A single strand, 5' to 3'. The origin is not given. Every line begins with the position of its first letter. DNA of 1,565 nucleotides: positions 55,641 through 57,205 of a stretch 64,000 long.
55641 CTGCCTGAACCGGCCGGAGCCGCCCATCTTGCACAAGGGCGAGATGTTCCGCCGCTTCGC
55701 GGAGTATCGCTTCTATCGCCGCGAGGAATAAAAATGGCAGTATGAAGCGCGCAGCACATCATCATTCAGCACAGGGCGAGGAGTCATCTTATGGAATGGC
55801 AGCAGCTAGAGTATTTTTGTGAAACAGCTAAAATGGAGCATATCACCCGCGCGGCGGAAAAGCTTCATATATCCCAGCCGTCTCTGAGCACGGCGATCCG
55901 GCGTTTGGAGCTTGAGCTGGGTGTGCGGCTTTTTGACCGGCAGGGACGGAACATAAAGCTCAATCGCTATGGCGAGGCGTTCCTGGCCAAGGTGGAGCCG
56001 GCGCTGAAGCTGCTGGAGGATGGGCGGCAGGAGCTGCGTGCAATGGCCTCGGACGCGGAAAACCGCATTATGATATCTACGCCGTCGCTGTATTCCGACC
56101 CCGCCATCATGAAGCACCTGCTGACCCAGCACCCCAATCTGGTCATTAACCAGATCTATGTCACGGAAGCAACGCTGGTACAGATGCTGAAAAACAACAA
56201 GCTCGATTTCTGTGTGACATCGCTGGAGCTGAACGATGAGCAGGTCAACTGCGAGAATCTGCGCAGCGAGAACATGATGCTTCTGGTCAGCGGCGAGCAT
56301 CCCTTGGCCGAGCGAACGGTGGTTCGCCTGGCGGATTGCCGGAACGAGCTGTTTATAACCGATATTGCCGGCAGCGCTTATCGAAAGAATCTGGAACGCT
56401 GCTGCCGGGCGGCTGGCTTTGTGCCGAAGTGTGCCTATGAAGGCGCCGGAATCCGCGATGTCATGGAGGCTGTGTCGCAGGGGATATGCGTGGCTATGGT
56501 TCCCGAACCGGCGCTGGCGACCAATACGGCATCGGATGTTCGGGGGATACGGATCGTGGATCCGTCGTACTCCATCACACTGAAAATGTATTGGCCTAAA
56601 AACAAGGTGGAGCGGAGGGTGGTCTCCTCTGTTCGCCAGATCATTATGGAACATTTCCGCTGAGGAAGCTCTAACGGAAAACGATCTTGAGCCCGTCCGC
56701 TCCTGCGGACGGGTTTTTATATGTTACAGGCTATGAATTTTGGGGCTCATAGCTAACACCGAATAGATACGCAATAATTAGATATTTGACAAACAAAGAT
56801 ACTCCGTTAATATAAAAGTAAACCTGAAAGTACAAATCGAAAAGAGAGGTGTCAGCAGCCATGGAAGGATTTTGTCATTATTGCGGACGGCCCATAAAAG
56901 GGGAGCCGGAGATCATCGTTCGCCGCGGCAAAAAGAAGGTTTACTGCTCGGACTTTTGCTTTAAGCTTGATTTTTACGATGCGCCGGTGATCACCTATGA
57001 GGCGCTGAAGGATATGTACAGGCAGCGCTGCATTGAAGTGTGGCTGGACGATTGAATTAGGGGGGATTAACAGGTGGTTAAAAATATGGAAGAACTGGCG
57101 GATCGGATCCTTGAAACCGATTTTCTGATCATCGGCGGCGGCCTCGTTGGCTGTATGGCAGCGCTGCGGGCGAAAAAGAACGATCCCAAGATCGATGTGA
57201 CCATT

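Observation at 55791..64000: Compositionally distinct LysR / TRASH / AprAB-like oxidoreductase / peptide-ABC locus of unknown substrate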

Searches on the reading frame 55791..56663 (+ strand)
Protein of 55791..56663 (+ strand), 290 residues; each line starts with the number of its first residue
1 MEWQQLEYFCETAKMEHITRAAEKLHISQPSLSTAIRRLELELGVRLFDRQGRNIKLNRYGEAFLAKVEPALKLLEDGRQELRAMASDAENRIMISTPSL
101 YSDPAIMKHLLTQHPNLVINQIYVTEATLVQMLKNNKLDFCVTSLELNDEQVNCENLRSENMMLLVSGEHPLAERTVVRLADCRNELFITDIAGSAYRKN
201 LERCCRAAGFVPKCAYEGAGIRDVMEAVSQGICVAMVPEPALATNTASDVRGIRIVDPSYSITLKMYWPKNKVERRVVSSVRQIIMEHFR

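Call 3: search_protein_families(library=pfam, proteins=[window:55791-56663:+], max_evalue=0.01)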
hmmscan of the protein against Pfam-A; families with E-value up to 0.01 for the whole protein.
window:55791-56663:+ (290 aa): 2 families
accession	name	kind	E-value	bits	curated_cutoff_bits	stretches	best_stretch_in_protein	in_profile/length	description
PF03466.25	LysR_substrate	-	3.5e-31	108.7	28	1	96-289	14-208/209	LysR substrate binding domain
PF00126.33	HTH_1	-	2.3e-21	76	26.6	1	3-62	1-60/60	Bacterial regulatory helix-turn-helix protein, lysR family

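Call 7: search_protein_families(library=ncbifam, proteins=[window:55791-56663:+], max_evalue=0.001)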
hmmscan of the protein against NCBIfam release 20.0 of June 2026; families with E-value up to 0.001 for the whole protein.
window:55791-56663:+ (290 aa): 52 families (the best 25 are shown)
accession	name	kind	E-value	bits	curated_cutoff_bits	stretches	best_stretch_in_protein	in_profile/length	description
NF053705.1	TransRegGltCGpos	equivalog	3.5e-55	187.3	350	1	1-277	1-281/300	glutamate biosynthesis transcriptional regulator GltC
NF047520.1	trans_act_CidR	equivalog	3.1e-46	157.9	415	1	1-275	1-278/292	cidABC operon transcriptional activator CidR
TIGR03339.1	phn_lysR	subfamily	3.2e-40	138.2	341.1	1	5-280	1-274/279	aminoethylphosphonate catabolism associated LysR family transcriptional regulator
NF045775.1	acetoin_reg_AlsR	exception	5.7e-40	137.6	430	1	1-261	1-265/290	acetoin biosynthesis transcriptional regulator AlsR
NF008416.0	PRK11242.1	equivalog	1.9e-37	129.2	277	1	3-259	3-261/300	transcriptional regulator CynR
NF007439.0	PRK09986.1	equivalog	4.9e-33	114.7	290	1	5-240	11-252/296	LysR family transcriptional regulator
TIGR02424.1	TF_pcaQ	equivalog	1.5e-30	106.1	303.8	1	5-211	7-218/300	pca operon transcription factor PcaQ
NF040786.1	LysR_Sec_metab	equivalog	3.7e-29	101.7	250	1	1-285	1-294/298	selenium metabolism-associated LysR family transcriptional regulator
NF007385.0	PRK09906.1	equivalog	9.1e-29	100.5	356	1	1-281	1-284/296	DNA-binding transcriptional regulator HcaR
NF047354.1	trans_reg_GltC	equivalog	3.2e-27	95.8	300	1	1-190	1-196/290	glutamate biosynthesis transcriptional regulator GltC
NF008361.0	PRK11151.1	equivalog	1.1e-25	90.5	329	1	1-276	1-281/305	DNA-binding transcriptional regulator OxyR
NF047711.1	PutUtilRegPtrR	equivalog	3.9e-24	85.2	400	1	1-277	1-275/283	putrescine utilization regulator PtrR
NF009327.0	PRK12684.1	subfamily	2.8e-22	79.3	402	1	1-253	1-259/313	CysB family HTH-type transcriptional regulator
NF050018.1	StrsTransRegOxyRFcella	equivalog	4.4e-22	78.9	500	1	3-288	3-288/289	oxidative stress transcriptional regulator OxyR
NF007063.1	PRK09508.1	equivalog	2.4e-21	76.3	262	1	12-255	26-268/307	transcriptional regulator LeuO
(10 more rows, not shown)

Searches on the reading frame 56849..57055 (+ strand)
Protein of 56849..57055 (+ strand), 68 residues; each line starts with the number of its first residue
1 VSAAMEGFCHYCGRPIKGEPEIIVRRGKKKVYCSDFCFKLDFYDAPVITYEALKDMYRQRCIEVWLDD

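Call 3: search_protein_families(library=pfam, proteins=[window:56849-57055:+], max_evalue=0.01)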
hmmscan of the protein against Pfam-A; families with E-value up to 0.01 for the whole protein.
window:56849-57055:+ (68 aa): 2 families
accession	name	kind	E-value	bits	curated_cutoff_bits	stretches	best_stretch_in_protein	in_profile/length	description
PF06467.20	zf-FCS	-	0.0011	19.1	22.4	1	9-39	7-37/39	MYM-type Zinc finger with FCS sequence motif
PF08394.17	Arc_trans_TRASH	-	0.0035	17.9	27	1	9-33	3-27/43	Archaeal TRASH domain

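Call 7: search_protein_families(library=ncbifam, proteins=[window:56849-57055:+], max_evalue=0.001)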
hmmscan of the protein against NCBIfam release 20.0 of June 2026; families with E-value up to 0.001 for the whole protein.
window:56849-57055:+ (68 aa): 0 families

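Call 93: search_protein_families(library=pfam, proteins=[window:56861-57055:+], max_evalue=10)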
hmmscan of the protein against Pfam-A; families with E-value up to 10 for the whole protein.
window:56861-57055:+ (64 aa): 3 families
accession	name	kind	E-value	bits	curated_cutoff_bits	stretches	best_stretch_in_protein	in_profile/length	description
PF06467.20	zf-FCS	-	0.00096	19.4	22.4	1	5-35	7-37/39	MYM-type Zinc finger with FCS sequence motif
PF08394.17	Arc_trans_TRASH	-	0.0024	18.4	27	1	5-29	3-27/43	Archaeal TRASH domain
PF04570.20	zf-FLZ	-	0.037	13.9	23.4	1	4-33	15-43/54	zinc-finger of the FCS-type, C2-C2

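Call 94: search_protein_representatives(protein=window:56861-57055:+)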
Query: 64 residues. Proteins with E-value up to 0.001 (for the whole library): 11; up to 1e-10: 5; up to 1e-30: 0. The best 11 are listed.
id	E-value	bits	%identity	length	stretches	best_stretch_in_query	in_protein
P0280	8.8e-16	73.8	71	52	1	4-48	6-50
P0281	4.3e-15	71.7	66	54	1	9-58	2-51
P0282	1.2e-14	70.2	53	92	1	3-60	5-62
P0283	1.2e-12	63.9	52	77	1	3-60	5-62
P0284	4.7e-11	58.9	46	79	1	2-64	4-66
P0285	7.1e-08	48.8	47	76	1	4-54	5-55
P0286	2.6e-07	47.0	50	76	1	4-58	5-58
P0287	1.9e-06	44.3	42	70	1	5-60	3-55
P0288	2.4e-05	40.8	42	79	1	4-61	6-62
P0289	5.8e-05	39.6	36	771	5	3-36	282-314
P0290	1.6e-04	38.2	37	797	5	37-63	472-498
